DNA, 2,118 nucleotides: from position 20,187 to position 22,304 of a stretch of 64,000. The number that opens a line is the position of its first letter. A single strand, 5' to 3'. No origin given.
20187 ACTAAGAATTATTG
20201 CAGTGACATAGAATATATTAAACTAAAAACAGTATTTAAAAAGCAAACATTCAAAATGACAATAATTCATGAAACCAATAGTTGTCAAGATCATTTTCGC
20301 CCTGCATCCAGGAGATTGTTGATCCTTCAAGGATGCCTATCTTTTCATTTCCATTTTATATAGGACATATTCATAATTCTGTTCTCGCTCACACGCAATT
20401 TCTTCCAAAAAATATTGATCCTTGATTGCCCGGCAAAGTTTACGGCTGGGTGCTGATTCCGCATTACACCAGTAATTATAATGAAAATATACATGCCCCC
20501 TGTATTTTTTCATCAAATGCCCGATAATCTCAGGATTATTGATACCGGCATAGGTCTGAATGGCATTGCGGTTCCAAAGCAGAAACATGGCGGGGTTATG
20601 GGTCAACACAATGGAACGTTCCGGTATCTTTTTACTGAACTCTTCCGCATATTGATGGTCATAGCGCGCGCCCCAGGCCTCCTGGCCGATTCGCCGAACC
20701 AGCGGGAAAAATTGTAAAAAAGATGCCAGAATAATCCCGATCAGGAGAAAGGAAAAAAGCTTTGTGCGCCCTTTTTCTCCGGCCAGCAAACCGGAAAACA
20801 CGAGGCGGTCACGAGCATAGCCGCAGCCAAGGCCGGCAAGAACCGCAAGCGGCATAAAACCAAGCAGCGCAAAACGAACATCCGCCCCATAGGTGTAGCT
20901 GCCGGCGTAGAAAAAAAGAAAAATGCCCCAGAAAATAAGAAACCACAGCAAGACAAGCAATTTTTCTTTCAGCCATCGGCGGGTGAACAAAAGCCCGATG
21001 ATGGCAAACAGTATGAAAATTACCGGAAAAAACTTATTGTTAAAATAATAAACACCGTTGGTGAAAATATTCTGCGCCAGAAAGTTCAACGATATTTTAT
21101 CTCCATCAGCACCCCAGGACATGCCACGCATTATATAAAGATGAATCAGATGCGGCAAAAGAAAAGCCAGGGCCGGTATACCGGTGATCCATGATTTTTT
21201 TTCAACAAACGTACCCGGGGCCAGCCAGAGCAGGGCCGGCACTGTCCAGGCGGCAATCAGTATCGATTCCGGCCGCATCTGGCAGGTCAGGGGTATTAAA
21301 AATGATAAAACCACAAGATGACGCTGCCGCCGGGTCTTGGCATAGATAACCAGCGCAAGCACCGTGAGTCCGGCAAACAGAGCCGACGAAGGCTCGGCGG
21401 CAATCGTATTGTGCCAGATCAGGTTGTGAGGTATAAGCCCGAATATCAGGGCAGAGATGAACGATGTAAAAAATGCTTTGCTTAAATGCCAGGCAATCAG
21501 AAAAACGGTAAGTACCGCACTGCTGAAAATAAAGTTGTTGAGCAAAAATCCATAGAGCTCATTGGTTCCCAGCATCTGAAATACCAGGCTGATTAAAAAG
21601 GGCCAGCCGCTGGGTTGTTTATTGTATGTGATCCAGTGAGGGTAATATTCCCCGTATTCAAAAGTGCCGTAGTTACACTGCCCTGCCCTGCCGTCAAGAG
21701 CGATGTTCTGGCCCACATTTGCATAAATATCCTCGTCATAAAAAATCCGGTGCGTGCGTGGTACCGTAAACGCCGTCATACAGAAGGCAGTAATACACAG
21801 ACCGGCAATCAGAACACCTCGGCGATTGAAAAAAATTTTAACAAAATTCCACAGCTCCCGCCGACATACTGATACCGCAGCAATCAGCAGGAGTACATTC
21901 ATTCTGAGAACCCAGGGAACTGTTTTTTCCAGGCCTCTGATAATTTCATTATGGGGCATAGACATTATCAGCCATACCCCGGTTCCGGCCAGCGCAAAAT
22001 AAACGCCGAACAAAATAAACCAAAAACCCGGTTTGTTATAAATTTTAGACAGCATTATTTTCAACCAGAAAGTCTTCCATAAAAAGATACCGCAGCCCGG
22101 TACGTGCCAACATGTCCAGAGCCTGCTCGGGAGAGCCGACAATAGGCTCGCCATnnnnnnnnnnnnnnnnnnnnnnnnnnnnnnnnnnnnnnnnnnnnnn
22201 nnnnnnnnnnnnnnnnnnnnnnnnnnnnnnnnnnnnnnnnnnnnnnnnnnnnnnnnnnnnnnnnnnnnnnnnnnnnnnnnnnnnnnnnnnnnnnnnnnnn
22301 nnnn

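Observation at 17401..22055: Possible protein O-glycosylation set: Dpm1/Ppm1-like GT2, PMT/ArnT-like GT-C and an adjacent secreted protein with a poly-Thr tail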

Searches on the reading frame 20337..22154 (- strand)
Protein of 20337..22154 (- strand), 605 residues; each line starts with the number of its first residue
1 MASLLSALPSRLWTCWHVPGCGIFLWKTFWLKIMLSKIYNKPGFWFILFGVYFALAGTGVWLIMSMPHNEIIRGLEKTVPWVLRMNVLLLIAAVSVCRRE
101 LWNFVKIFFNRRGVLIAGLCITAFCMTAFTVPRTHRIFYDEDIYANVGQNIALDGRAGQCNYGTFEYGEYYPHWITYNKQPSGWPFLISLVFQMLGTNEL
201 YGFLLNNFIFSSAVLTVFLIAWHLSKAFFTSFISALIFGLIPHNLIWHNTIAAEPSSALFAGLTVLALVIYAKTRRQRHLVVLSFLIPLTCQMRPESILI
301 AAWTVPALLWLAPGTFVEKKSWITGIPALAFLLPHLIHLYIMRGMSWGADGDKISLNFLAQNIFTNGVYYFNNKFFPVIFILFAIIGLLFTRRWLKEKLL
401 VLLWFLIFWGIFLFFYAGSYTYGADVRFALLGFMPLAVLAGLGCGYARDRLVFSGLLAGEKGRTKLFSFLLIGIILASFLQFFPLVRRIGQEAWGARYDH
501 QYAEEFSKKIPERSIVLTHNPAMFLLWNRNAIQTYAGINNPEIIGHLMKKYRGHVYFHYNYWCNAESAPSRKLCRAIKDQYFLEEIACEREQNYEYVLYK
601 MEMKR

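Call 4: search_protein_families(library=pfam, proteins=[window:20337-22154:-], max_evalue=0.01)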
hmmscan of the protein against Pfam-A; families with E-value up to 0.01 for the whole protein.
window:20337-22154:- (605 aa): 0 families

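Call 5: search_protein_families(library=ncbifam, proteins=[window:20337-22154:-], max_evalue=0.01)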
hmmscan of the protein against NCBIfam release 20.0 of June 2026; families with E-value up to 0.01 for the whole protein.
window:20337-22154:- (605 aa): 0 families

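Call 6: search_protein_families(library=pfam, proteins=[window:20337-22055:-], max_evalue=10)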
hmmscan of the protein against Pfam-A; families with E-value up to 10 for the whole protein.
window:20337-22055:- (572 aa): 0 families

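Call 9: find_homologous_proteins(query=window:20337-22055:-, max_evalue=0.001)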
Query window:20337-22055:- (572 aa): 508 proteins with E <= 0.001 among 8000 candidates; the best 120 are listed.
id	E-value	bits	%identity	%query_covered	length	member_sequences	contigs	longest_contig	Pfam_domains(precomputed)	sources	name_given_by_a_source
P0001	0.0e+0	1321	100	100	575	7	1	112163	-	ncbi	-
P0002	0.0e+0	1150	86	100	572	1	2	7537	-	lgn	-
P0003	0.0e+0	1140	86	98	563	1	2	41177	-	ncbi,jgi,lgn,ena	-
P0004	0.0e+0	1118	84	100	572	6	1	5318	-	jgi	-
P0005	7.1e-236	802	61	100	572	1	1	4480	-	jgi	-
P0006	7.1e-228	776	58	100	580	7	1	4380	-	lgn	-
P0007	2.4e-225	768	57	100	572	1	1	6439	-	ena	-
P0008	6.2e-224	763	57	99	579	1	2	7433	-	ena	-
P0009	1.1e-223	762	57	100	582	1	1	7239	PF13231.13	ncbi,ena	-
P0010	2.7e-223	761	57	99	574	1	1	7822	-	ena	-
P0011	5.5e-223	760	57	99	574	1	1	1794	-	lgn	-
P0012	6.9e-221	753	57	100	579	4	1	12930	-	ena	-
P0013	2.8e-220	751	56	100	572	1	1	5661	PF13231.13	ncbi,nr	ncbi:MAG: glycosyltransferase family 39 protein [Deltaproteobacteria bacterium]|nr:glycosyltransfera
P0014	9.0e-220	749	57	97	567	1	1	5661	PF13231.13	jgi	-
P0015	1.0e-219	749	56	99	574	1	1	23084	-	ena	-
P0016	1.2e-219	749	57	97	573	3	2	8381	PF13231.13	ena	-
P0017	1.6e-219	748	57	98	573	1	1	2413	PF13231.13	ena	-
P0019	3.0e-217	741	57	100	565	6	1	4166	PF13231.13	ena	-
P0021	5.2e-216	737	58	99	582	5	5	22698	PF13231.13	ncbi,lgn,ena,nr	ncbi:MAG: hypothetical protein BA861_03155 [Desulfobacterales bacterium S3730MH5]|nr:MAG: hypothetic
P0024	2.8e-214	731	56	100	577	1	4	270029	-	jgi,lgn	-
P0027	4.0e-213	727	55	100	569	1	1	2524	PF13231.13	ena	-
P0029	9.9e-213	726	56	100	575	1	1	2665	PF13231.13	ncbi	-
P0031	3.5e-211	721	54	100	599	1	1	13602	PF13231.13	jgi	jgi:4-amino-4-deoxy-L-arabinose transferase-like glycosyltransferase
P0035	4.5e-209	714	56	100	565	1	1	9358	PF13231.13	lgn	-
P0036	9.9e-209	713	57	97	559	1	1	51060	PF13231.13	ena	-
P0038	4.1e-208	711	55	100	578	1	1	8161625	-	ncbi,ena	-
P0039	1.1e-207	709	55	96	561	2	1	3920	PF13231.13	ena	-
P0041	3.3e-207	708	55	100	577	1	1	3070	PF13231.13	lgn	-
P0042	4.5e-207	707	54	100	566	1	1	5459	PF13231.13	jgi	-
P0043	5.2e-207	707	55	99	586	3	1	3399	PF13231.13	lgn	-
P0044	7.1e-207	707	55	94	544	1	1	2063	PF13231.13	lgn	-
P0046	2.5e-206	705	55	97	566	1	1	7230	PF13231.13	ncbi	-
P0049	5.8e-205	700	56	96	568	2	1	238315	-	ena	-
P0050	6.4e-205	700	54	100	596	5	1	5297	PF13231.13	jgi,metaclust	metaclust:\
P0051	6.9e-205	700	55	99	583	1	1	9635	PF13231.13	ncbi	ncbi:MAG: glycosyltransferase family 39 protein [Pseudomonadota bacterium]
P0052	7.7e-205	700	55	100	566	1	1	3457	PF13231.13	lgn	-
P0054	1.4e-203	696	55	97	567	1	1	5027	PF13231.13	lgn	-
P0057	1.6e-203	696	54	100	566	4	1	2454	PF13231.13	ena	-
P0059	8.0e-203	693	54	96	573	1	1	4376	PF13231.13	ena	-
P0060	3.9e-202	691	53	100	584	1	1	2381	PF13231.13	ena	-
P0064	6.7e-201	687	55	95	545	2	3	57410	PF13231.13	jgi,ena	-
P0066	5.7e-199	680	53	98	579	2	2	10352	PF13231.13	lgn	-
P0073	4.9e-193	661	54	92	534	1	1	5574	PF13231.13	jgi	jgi:4-amino-4-deoxy-L-arabinose transferase-like glycosyltransferase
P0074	4.5e-191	654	52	98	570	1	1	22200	PF13231.13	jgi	jgi:4-amino-4-deoxy-L-arabinose transferase-like glycosyltransferase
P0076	1.7e-190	653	52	98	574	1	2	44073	PF20176.4,PF13231.13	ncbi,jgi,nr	ncbi:MAG: hypothetical protein C4576_13175 [Desulfobacteraceae bacterium]|nr:MAG: hypothetical prote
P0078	3.6e-190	651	51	100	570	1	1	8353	PF13231.13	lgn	-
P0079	2.7e-187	642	56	87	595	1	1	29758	PF13231.13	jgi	jgi:hypothetical protein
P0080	4.0e-186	638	49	100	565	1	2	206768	PF13231.13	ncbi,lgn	-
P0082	1.2e-183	630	49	100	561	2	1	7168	PF13231.13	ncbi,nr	ncbi:MAG: glycosyltransferase family 39 protein [Desulfobacterales bacterium]|nr:glycosyltransferase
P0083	1.5e-183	630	50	99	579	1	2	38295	PF13231.13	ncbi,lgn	-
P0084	1.8e-183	629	52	93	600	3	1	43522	PF13231.13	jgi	-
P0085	6.7e-182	624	53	93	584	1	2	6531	PF13231.13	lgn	-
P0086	7.3e-181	621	49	100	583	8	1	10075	PF13231.13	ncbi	-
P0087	1.5e-180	620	48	100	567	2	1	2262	PF13231.13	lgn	-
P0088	2.4e-180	619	50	95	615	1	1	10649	PF13231.13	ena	-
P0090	9.1e-180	617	50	99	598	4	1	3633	PF13231.13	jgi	-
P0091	1.1e-179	617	50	100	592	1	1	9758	PF13231.13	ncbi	-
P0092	4.8e-179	615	50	98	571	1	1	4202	PF13231.13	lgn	-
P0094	9.3e-177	607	48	100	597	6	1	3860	PF13231.13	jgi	-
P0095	1.2e-176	607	50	98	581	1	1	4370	PF13231.13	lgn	-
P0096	1.4e-175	603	48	99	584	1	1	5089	PF13231.13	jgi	jgi:4-amino-4-deoxy-L-arabinose transferase-like glycosyltransferase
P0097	4.4e-175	602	50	97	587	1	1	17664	PF13231.13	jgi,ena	-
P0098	1.5e-173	597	49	98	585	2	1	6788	PF13231.13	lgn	-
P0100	1.9e-171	590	47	100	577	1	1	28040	PF13231.13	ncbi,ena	-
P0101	6.1e-171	588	47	97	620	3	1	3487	PF13231.13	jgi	-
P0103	2.9e-170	586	43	100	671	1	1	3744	PF13231.13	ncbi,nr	ncbi:MAG: glycosyltransferase family 39 protein [Deltaproteobacteria bacterium]|nr:glycosyltransfera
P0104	5.2e-170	585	48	97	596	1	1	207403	PF13231.13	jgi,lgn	jgi:4-amino-4-deoxy-L-arabinose transferase-like glycosyltransferase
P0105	5.5e-170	585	47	100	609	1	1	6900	PF13231.13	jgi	jgi:hypothetical protein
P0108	1.4e-168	580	44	60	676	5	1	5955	PF13231.13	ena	-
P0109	1.8e-168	580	46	99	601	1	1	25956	PF13231.13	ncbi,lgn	-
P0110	2.5e-168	579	46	100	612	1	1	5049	PF13231.13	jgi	-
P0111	2.1e-167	576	46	98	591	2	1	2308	PF13231.13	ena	-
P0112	2.2e-167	576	45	100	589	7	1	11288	PF13231.13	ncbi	-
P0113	2.5e-167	576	48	97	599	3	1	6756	PF13231.13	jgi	jgi:hypothetical protein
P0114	2.6e-167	576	49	94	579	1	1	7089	PF13231.13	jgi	-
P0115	7.1e-167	574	46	99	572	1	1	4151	PF13231.13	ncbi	-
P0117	4.2e-166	572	46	96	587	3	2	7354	PF13231.13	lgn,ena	-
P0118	4.9e-166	572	45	98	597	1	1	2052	PF13231.13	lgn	-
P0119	5.2e-166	572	53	49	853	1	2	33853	PF13231.13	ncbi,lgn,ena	-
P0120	7.4e-166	571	54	45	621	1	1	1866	PF13231.13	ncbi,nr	ncbi:MAG: glycosyltransferase family 39 protein, partial [Syntrophales bacterium LBB04]|nr:glycosylt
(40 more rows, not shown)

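Call 10: find_encoding_contigs(protein=P0001, flank=10000, max_places=2)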
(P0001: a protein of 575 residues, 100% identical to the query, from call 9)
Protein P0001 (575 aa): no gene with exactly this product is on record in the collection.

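Call 11: find_encoding_contigs(protein=P0038, flank=10000, max_places=2)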
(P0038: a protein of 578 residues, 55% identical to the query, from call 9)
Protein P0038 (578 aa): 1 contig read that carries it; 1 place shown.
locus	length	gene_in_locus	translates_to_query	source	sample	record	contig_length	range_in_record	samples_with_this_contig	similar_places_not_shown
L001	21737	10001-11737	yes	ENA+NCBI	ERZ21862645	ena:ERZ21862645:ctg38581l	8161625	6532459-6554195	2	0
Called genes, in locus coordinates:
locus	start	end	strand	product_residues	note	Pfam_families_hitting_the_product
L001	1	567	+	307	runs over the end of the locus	-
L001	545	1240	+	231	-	PF13641:Glyco_tranf_2_3 (weak), PF00535:Glycos_transf_2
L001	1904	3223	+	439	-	PF00078:RVT_1, PF08388:GIIM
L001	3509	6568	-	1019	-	PF05226:CHASE2, PF00211:Guanylate_cyc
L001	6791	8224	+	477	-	PF02310:B12-binding, PF04055:Radical_SAM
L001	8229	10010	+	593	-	PF02543:Carbam_trans_N, PF22521:HypF_C_2 (weak), PF16861:Carbam_trans_C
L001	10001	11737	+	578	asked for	-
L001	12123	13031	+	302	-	-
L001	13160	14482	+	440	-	PF10082:BBP2_2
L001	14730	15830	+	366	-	PF02563:Poly_export, PF22461:SLBB_2, PF10531:SLBB, PF22461:SLBB_2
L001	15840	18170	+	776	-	PF02706:Wzz, PF13807:GNVR, PF01656:CbiA (weak), PF10609:ParA (weak), PF13614:AAA_31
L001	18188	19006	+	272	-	PF19567:CpsB_CapC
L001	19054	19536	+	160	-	-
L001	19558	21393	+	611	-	PF07464:ApoLp-III (weak), PF00211:Guanylate_cyc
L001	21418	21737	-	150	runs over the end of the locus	PF13420:Acetyltransf_4 (weak), PF00583:Acetyltransf_1, PF13673:Acetyltransf_10 (weak), PF13508:Acetyltransf_7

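Call 13: find_encoding_contigs(protein=P0024, flank=10000, max_places=2)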
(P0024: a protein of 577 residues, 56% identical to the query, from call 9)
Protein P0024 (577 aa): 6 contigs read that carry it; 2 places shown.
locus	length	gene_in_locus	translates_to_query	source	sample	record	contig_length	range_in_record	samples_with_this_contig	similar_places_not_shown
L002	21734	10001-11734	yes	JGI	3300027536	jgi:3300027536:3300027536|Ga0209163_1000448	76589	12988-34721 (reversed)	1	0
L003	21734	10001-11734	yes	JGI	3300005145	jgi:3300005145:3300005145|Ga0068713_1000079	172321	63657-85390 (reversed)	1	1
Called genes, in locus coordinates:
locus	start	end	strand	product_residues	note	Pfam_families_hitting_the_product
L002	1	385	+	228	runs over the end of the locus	PF02163:Peptidase_M50 (weak)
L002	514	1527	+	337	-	PF00579:tRNA-synt_1b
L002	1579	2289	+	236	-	PF02616:SMC_ScpA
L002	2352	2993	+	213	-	PF04079:SMC_ScpB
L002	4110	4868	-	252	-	-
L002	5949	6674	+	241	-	PF00535:Glycos_transf_2, PF13641:Glyco_tranf_2_3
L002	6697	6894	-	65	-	-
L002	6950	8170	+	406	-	PF02310:B12-binding (weak), PF04055:Radical_SAM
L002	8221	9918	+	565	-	PF02543:Carbam_trans_N, PF22521:HypF_C_2 (weak), PF16861:Carbam_trans_C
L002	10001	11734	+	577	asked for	-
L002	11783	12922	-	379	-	-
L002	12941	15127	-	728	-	PF04932:Wzy_C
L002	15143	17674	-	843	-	-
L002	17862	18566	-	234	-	PF19567:CpsB_CapC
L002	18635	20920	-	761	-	PF02706:Wzz, PF13807:GNVR, PF01656:CbiA, PF10609:ParA, PF13614:AAA_31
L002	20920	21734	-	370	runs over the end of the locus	PF02563:Poly_export, PF22461:SLBB_2 (weak), PF10531:SLBB, PF22461:SLBB_2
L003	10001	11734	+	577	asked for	-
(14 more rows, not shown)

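Call 14: find_encoding_contigs(protein=P0049, flank=10000, max_places=2)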
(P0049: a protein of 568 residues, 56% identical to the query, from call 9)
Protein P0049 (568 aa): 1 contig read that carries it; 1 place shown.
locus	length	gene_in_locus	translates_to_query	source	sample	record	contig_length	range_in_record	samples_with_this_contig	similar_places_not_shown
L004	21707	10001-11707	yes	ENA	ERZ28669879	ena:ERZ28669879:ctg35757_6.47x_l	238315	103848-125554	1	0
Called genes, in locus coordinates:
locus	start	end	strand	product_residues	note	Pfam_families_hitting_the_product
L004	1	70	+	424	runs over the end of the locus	PF02517:Rce1-like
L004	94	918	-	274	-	PF00027:cNMP_binding, PF00498:FHA (faint)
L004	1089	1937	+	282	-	-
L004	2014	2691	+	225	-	PF00535:Glycos_transf_2, PF13641:Glyco_tranf_2_3 (weak)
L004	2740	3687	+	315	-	PF28239:Npun_R2479 (weak)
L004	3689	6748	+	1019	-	PF05226:CHASE2, PF00211:Guanylate_cyc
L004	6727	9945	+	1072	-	PF02310:B12-binding, PF04055:Radical_SAM, PF02543:Carbam_trans_N, PF22521:HypF_C_2 (weak), PF16861:Carbam_trans_C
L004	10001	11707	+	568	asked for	-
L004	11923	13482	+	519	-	-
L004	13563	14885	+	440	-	PF10082:BBP2_2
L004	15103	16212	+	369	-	PF02563:Poly_export, PF10531:SLBB (weak), PF22461:SLBB_2, PF10531:SLBB, PF22461:SLBB_2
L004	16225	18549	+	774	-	PF02706:Wzz, PF13807:GNVR, PF01656:CbiA, PF10609:ParA, PF13614:AAA_31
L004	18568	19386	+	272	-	PF19567:CpsB_CapC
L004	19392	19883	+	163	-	-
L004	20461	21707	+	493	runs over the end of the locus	PF01609:DDE_Tnp_1, PF13751:DDE_Tnp_1_6 (faint)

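Call 22: find_related_loci(query=A1, collection=genome_contigs, flank=10000)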
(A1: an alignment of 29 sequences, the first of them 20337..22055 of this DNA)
Query A1 (572 aa) in genome_contigs; peptide patterns used: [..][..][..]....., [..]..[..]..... (x = any residue, [..] = any of these).
353 stretches matched a pattern; 198 encode a relative of the query (tblastn E <= 1e-3); the best 80 are kept; 79 distinct loci.
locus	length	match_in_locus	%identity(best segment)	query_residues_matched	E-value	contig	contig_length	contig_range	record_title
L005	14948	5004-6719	86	1-572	0e+0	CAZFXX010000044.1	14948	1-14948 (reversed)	MAG TPA_asm: uncultured Desulfobacteraceae bacterium isolate binchicken_co181_129 genome assembly, contig: NODE_7005_len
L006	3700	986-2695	57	1-571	0e+0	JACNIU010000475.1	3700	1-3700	MAG: Desulfobacterales bacterium isolate NIOZ-UU19 NIOZ-UU_NODE_34811_length_3700_cov_3.71413, whole genome shotgun sequ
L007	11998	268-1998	56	1-571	0e+0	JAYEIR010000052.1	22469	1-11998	MAG: Thermodesulfobacteriota bacterium isolate MAG186 MAG186_52, whole genome shotgun sequence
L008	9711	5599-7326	56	1-571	0e+0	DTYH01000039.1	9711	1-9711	MAG TPA_asm: Desulfobacterales bacterium isolate UWMA-0216 k99_1249176, whole genome shotgun sequence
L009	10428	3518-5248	56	1-572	0e+0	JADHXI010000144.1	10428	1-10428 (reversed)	MAG: Desulfobacteraceae bacterium isolate BS750m-G49 BS-750m-C12000, whole genome shotgun sequence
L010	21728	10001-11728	54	2-572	0e+0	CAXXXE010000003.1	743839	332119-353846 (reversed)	MAG: Desulfatiglandales bacterium isolate d5234fa8-f814-4557-af24-a28d4dae9633 genome assembly, contig: contig_3, whole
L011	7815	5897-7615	57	2-572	0e+0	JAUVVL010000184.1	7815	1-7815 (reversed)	MAG: Desulfobacteraceae bacterium isolate CSMAG_1163 CSMAG_1163_k127_2228804_length_7815_cov_115.7008, whole genome shot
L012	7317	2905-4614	58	9-572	0e+0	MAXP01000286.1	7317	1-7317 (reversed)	MAG: Desulfobacterales bacterium C00003060 5datasets_contig_66768.2, whole genome shotgun sequence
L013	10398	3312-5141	51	2-572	0e+0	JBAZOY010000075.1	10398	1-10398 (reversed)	MAG: Syntrophales bacterium isolate SO_2017_SWC_17 scaffold_5555_c1_LP-4_2017, whole genome shotgun sequence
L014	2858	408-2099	54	1-571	0e+0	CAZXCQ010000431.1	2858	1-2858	MAG TPA_asm: uncultured Desulfobacteraceae bacterium isolate SRP323688_co1_244 genome assembly, contig: NODE_45425_lengt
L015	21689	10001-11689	49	2-571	0e+0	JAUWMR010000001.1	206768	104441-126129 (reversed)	MAG: Desulfobacteraceae bacterium isolate CSMAG_2403 CSMAG_2403_k141_478507_length_206768_cov_16.9616, whole genome shot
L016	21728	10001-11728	55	2-572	0e+0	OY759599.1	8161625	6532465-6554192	MAG: Desulfatiglandales bacterium isolate ef928343-fb2c-4ac1-bd77-a4af7a033044 genome assembly, chromosome: 1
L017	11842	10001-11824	48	2-571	0e+0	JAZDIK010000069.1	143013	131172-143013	MAG: Pseudomonadota bacterium isolate MEGAHIT-group-0.394 k141_15211300, whole genome shotgun sequence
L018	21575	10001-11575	52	42-571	0e+0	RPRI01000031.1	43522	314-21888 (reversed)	MAG: Desulfobacteraceae bacterium isolate metabat2.783 metabat2.783_Contig_985147, whole genome shotgun sequence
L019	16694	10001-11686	49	1-571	0e+0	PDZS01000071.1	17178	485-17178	MAG: Deltaproteobacteria bacterium YD0425bin51 scaffold71, whole genome shotgun sequence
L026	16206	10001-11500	50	98-571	1e-156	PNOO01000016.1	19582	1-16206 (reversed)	MAG: Syntrophus sp. (in: bacteria) isolate SW.007 SW_1001644_19582, whole genome shotgun sequence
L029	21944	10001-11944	44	18-569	1e-150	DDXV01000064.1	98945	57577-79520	MAG TPA_asm: Syntrophaceae bacterium UBA2251 UBA2251_contig_5595, whole genome shotgun sequence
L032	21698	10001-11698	44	1-571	1e-145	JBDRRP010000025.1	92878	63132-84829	MAG: Pseudomonadota bacterium isolate MEGAHIT-group-2.99 k141_193647, whole genome shotgun sequence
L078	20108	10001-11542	41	48-568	2e-121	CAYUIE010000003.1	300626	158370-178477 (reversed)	MAG TPA_asm: uncultured Pirellulales bacterium isolate binchicken_co100_297 genome assembly, contig: NODE_7_length_30062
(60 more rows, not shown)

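Call 35: predict_structure(alignment_id=A1)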
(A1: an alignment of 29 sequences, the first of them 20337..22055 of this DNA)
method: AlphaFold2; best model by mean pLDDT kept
length: 572 residues; sequences in the alignment: 29
mean_pLDDT: 84.7   pTM: 0.88
mean pLDDT of the five models: 84.7, 83.1, 82.5, 80.7, 78.4
residues with pLDDT >= 90: 295; 70-90: 202; 50-70: 46; < 50: 29
segments of 3 or more residues with pLDDT < 50: 101-105, 130-141, 315-319, 384-388
pLDDT, mean of each block of 10 residues (from residue 1): 81 93 93 89 92 96 95 95 96 76 55 85 69 40 67 93 85 94 97 96 94 83 94 96 95 95 89 93 91 93 85 48 72 80 89 91 91 88 50 77 97 92 70 93 90 69 75 89 83 79 82 87 90 77 93 90 93 78
secondary structure, 60 per line:
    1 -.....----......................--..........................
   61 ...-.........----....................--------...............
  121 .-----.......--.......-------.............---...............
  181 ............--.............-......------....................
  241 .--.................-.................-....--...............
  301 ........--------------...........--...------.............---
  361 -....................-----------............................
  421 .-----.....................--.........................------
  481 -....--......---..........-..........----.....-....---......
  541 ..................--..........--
elements in order: H2-6 H11-32 H35-63 H65-73 H78-97 H106-121 E127-133 E136-142 H150-162 H166-192 H195-207 H209-214 H221-241 H244-260 H262-278 H280-283 H286-308 H323-333 H345-357 H362-381 H393-421 H427-447 H450-474 E482-485 H488-493 E497-500 H501-506 H508-517 E522-526 H528-531 H535-547 E548-558 E561-570
